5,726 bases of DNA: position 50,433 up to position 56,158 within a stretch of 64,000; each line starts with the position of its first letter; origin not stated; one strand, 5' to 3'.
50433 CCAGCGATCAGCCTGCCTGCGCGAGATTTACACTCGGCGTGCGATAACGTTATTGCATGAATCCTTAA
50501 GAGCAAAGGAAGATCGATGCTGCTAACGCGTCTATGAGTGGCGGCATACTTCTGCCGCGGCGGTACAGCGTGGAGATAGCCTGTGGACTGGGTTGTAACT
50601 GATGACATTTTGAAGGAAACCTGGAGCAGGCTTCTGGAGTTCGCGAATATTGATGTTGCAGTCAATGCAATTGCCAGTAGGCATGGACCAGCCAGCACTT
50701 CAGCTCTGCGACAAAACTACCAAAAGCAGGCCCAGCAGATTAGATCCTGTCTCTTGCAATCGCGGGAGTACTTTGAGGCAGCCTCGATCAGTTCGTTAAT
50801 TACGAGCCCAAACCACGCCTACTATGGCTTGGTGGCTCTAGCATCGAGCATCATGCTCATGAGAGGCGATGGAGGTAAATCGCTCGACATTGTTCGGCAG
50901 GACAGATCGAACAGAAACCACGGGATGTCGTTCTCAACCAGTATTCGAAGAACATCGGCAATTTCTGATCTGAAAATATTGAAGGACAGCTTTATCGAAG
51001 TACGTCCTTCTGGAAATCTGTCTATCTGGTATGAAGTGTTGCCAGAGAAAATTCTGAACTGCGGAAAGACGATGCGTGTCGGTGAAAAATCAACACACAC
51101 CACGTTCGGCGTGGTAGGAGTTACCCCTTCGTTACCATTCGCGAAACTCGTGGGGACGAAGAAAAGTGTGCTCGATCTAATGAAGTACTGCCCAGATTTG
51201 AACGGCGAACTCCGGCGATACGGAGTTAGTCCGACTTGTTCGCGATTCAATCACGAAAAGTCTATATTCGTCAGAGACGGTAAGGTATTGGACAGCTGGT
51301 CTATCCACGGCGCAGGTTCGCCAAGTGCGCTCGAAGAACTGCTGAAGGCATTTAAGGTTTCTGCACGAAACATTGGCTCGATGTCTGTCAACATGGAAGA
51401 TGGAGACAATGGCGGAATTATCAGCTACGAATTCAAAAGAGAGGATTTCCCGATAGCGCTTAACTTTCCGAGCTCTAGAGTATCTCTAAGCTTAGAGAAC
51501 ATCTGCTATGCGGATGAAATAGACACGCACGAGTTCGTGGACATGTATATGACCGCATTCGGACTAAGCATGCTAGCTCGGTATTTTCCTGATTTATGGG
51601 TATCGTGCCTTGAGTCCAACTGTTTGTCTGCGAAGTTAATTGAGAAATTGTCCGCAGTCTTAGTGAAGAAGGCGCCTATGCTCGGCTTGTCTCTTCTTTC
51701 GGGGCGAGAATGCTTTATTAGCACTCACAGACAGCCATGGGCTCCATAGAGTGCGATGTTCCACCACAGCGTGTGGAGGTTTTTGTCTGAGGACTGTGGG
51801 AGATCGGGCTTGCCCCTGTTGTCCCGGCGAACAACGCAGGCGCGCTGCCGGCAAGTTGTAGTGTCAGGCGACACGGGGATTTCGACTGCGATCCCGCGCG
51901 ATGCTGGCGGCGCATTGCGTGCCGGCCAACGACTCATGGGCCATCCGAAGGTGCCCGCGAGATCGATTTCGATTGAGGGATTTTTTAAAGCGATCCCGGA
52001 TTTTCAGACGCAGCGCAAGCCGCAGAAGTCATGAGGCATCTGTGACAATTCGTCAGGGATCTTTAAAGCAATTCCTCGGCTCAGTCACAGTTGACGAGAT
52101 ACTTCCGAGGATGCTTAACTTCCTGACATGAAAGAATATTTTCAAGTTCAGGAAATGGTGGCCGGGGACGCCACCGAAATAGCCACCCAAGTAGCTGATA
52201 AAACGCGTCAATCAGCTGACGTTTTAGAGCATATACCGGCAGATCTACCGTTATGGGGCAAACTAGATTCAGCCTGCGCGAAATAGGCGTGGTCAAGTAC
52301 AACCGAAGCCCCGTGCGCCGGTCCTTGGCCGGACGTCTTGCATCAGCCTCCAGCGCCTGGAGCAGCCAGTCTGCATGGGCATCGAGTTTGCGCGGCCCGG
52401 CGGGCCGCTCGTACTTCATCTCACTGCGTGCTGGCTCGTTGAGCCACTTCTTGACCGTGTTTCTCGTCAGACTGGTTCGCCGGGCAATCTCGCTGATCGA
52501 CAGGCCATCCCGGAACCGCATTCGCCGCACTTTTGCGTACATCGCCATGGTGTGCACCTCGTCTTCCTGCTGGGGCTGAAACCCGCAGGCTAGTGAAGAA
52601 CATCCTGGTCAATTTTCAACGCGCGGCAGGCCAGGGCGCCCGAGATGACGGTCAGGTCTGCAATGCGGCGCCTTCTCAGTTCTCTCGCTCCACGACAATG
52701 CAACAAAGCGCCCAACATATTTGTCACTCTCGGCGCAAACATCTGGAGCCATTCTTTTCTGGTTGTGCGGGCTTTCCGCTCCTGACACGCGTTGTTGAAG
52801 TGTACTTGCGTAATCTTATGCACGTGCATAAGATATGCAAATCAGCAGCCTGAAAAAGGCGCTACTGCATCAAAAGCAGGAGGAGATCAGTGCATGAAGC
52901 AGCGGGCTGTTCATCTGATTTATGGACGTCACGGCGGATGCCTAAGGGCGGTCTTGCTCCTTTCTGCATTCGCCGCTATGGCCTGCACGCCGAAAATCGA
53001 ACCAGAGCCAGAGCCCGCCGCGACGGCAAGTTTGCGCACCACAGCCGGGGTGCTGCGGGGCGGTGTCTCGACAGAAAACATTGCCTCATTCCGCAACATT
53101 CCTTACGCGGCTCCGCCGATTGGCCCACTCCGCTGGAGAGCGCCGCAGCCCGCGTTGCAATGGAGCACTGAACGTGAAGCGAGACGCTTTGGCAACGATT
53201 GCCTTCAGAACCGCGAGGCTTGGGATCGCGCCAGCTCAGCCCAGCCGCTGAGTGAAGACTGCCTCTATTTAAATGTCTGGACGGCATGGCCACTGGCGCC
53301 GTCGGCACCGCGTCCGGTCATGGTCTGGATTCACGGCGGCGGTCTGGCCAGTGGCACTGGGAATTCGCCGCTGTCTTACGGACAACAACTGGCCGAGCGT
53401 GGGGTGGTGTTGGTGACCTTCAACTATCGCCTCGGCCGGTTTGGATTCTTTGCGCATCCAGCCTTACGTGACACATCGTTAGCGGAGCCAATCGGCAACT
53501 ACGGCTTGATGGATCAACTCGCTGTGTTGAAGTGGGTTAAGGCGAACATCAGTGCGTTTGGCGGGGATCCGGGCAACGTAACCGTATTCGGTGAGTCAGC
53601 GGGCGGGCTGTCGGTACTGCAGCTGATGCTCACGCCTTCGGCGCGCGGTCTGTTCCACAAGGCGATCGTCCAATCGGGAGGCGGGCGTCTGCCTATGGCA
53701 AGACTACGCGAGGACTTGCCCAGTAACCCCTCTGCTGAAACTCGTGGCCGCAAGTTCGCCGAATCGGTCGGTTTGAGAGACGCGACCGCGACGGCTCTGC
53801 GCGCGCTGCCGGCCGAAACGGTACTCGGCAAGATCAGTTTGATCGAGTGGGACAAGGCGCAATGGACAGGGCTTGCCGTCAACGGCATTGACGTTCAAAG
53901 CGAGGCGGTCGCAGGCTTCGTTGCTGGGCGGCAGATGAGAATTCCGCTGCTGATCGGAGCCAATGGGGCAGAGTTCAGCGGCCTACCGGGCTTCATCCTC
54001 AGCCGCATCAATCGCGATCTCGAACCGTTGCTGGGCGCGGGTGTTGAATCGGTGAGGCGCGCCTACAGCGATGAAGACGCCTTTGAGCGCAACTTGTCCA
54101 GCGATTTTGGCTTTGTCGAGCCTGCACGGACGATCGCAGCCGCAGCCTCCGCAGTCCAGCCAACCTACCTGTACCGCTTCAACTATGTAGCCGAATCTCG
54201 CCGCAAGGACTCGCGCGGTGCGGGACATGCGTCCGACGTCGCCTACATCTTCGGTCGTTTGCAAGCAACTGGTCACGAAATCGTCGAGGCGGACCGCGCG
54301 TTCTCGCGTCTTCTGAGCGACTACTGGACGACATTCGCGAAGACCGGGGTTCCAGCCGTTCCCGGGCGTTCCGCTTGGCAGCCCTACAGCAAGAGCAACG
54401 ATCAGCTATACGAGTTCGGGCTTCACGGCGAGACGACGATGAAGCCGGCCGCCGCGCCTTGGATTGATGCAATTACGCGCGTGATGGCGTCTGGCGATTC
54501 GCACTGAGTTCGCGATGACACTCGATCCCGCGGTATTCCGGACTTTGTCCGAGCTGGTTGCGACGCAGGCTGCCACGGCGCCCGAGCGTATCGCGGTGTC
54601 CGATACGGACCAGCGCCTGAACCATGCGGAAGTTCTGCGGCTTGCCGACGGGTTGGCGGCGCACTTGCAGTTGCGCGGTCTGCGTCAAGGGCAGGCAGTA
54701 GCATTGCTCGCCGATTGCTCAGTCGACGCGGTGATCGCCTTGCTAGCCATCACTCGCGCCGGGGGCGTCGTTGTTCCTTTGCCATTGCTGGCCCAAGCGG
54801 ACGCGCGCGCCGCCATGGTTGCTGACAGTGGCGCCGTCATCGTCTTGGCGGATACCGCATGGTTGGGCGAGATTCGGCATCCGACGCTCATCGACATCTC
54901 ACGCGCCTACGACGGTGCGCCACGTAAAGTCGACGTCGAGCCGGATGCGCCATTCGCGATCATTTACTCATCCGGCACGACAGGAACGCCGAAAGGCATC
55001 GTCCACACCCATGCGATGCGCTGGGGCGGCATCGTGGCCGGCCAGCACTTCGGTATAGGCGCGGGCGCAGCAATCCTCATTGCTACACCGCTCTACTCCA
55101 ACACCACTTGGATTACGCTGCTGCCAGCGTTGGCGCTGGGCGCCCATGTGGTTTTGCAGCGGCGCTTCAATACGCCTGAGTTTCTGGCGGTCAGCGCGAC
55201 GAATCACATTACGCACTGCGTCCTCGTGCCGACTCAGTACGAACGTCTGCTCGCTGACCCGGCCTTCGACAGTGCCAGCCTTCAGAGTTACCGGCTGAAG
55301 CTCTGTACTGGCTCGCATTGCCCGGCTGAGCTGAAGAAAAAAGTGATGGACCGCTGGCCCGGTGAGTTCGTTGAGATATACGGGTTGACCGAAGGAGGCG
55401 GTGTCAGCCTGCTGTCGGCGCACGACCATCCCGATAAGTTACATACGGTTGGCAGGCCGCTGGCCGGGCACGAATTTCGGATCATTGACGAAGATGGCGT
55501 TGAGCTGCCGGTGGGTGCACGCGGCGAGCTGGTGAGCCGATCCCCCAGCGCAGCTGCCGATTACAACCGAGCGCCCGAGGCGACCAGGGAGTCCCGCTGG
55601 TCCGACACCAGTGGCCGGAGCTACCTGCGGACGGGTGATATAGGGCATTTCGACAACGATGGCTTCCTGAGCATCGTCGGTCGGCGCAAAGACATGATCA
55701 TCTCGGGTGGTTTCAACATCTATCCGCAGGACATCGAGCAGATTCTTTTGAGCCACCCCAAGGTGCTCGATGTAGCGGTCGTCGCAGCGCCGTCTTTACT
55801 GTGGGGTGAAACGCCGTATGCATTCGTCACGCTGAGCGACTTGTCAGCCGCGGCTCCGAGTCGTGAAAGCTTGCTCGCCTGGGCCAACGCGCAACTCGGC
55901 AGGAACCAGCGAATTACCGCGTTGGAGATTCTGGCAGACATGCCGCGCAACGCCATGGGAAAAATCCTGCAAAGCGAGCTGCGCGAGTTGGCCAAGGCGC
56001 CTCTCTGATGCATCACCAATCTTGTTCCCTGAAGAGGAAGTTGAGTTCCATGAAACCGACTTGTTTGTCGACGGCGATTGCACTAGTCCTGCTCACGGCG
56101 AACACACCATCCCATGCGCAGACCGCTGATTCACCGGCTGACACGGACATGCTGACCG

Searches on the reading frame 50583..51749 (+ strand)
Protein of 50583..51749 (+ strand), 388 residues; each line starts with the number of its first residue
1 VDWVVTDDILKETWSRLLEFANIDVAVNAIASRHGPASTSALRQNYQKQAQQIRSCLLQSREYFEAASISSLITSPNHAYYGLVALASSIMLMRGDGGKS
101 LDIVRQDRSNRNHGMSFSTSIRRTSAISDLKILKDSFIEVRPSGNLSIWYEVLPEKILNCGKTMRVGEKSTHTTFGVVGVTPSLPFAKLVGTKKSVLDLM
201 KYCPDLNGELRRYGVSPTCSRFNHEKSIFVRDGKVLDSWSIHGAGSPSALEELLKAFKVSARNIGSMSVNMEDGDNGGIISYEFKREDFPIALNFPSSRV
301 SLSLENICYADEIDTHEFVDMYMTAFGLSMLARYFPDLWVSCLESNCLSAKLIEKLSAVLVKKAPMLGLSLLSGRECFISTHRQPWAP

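Call 34: search_protein_families(library=pfam, proteins=[window:50583-51749:+])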
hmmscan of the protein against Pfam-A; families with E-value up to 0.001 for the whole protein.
window:50583-51749:+ (388 aa): 1 family
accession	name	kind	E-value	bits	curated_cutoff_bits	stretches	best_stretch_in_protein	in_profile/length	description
PF14175.11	YaaC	-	1.5e-20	74.3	27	1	43-369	27-304/307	YaaC-like Protein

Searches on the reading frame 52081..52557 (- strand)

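Call 81: search_protein_families(library=pfam, proteins=[window:52081-52557:-])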
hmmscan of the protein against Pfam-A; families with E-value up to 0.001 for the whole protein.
window:52081-52557:- (158 aa): 3 families
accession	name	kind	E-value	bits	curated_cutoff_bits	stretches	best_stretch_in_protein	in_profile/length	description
PF08281.18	Sigma70_r4_2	-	3.8e-05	23.7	25.7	1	13-39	21-47/54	Sigma-70, region 4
PF13384.12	HTH_23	-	7.4e-05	22.9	24.6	1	15-40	14-39/50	Homeodomain-like domain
PF02796.21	HTH_7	-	0.0002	21.9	23.8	1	12-40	16-43/45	Helix-turn-helix domain of resolvase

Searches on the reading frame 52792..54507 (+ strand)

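Call 34: search_protein_families(library=pfam, proteins=[window:52792-54507:+])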
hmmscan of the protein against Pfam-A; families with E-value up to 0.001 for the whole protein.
window:52792-54507:+ (571 aa): 3 families
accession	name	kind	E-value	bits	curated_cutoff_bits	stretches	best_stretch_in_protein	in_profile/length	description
PF00135.34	COesterase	-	2.3e-103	347.3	27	2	80-397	4-319/515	Carboxylesterase family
PF20434.5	BD-FAE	-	2.9e-09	37.2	26.8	1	170-272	9-100/215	BD-FAE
PF07859.19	Abhydrolase_3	-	4.8e-09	36.7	25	1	239-286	49-96/210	alpha/beta hydrolase fold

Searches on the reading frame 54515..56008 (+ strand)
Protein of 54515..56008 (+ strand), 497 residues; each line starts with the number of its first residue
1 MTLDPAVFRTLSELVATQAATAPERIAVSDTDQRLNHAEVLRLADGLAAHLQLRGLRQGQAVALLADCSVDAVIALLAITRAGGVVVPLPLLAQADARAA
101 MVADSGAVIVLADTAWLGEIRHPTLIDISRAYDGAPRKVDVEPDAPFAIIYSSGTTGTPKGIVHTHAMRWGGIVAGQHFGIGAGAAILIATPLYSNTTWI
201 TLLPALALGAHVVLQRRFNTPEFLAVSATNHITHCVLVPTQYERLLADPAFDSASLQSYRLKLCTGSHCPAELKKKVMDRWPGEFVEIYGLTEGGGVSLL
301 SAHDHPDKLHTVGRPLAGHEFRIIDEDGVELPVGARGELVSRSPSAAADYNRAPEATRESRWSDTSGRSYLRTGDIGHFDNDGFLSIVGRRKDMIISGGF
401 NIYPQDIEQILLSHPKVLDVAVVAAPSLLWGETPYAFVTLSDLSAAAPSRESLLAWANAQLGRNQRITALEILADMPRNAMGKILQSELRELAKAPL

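Call 34: search_protein_families(library=pfam, proteins=[window:54515-56008:+])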
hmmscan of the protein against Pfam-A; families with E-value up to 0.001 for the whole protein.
window:54515-56008:+ (497 aa): 2 families
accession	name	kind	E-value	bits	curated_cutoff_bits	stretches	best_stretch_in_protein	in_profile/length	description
PF00501.34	AMP-binding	-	9.4e-70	235.8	29.9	1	16-350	2-383/384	AMP-binding enzyme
PF13193.12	AMP-binding_C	-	5.7e-13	50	24.5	1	407-483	2-76/76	AMP-binding enzyme C-terminal domain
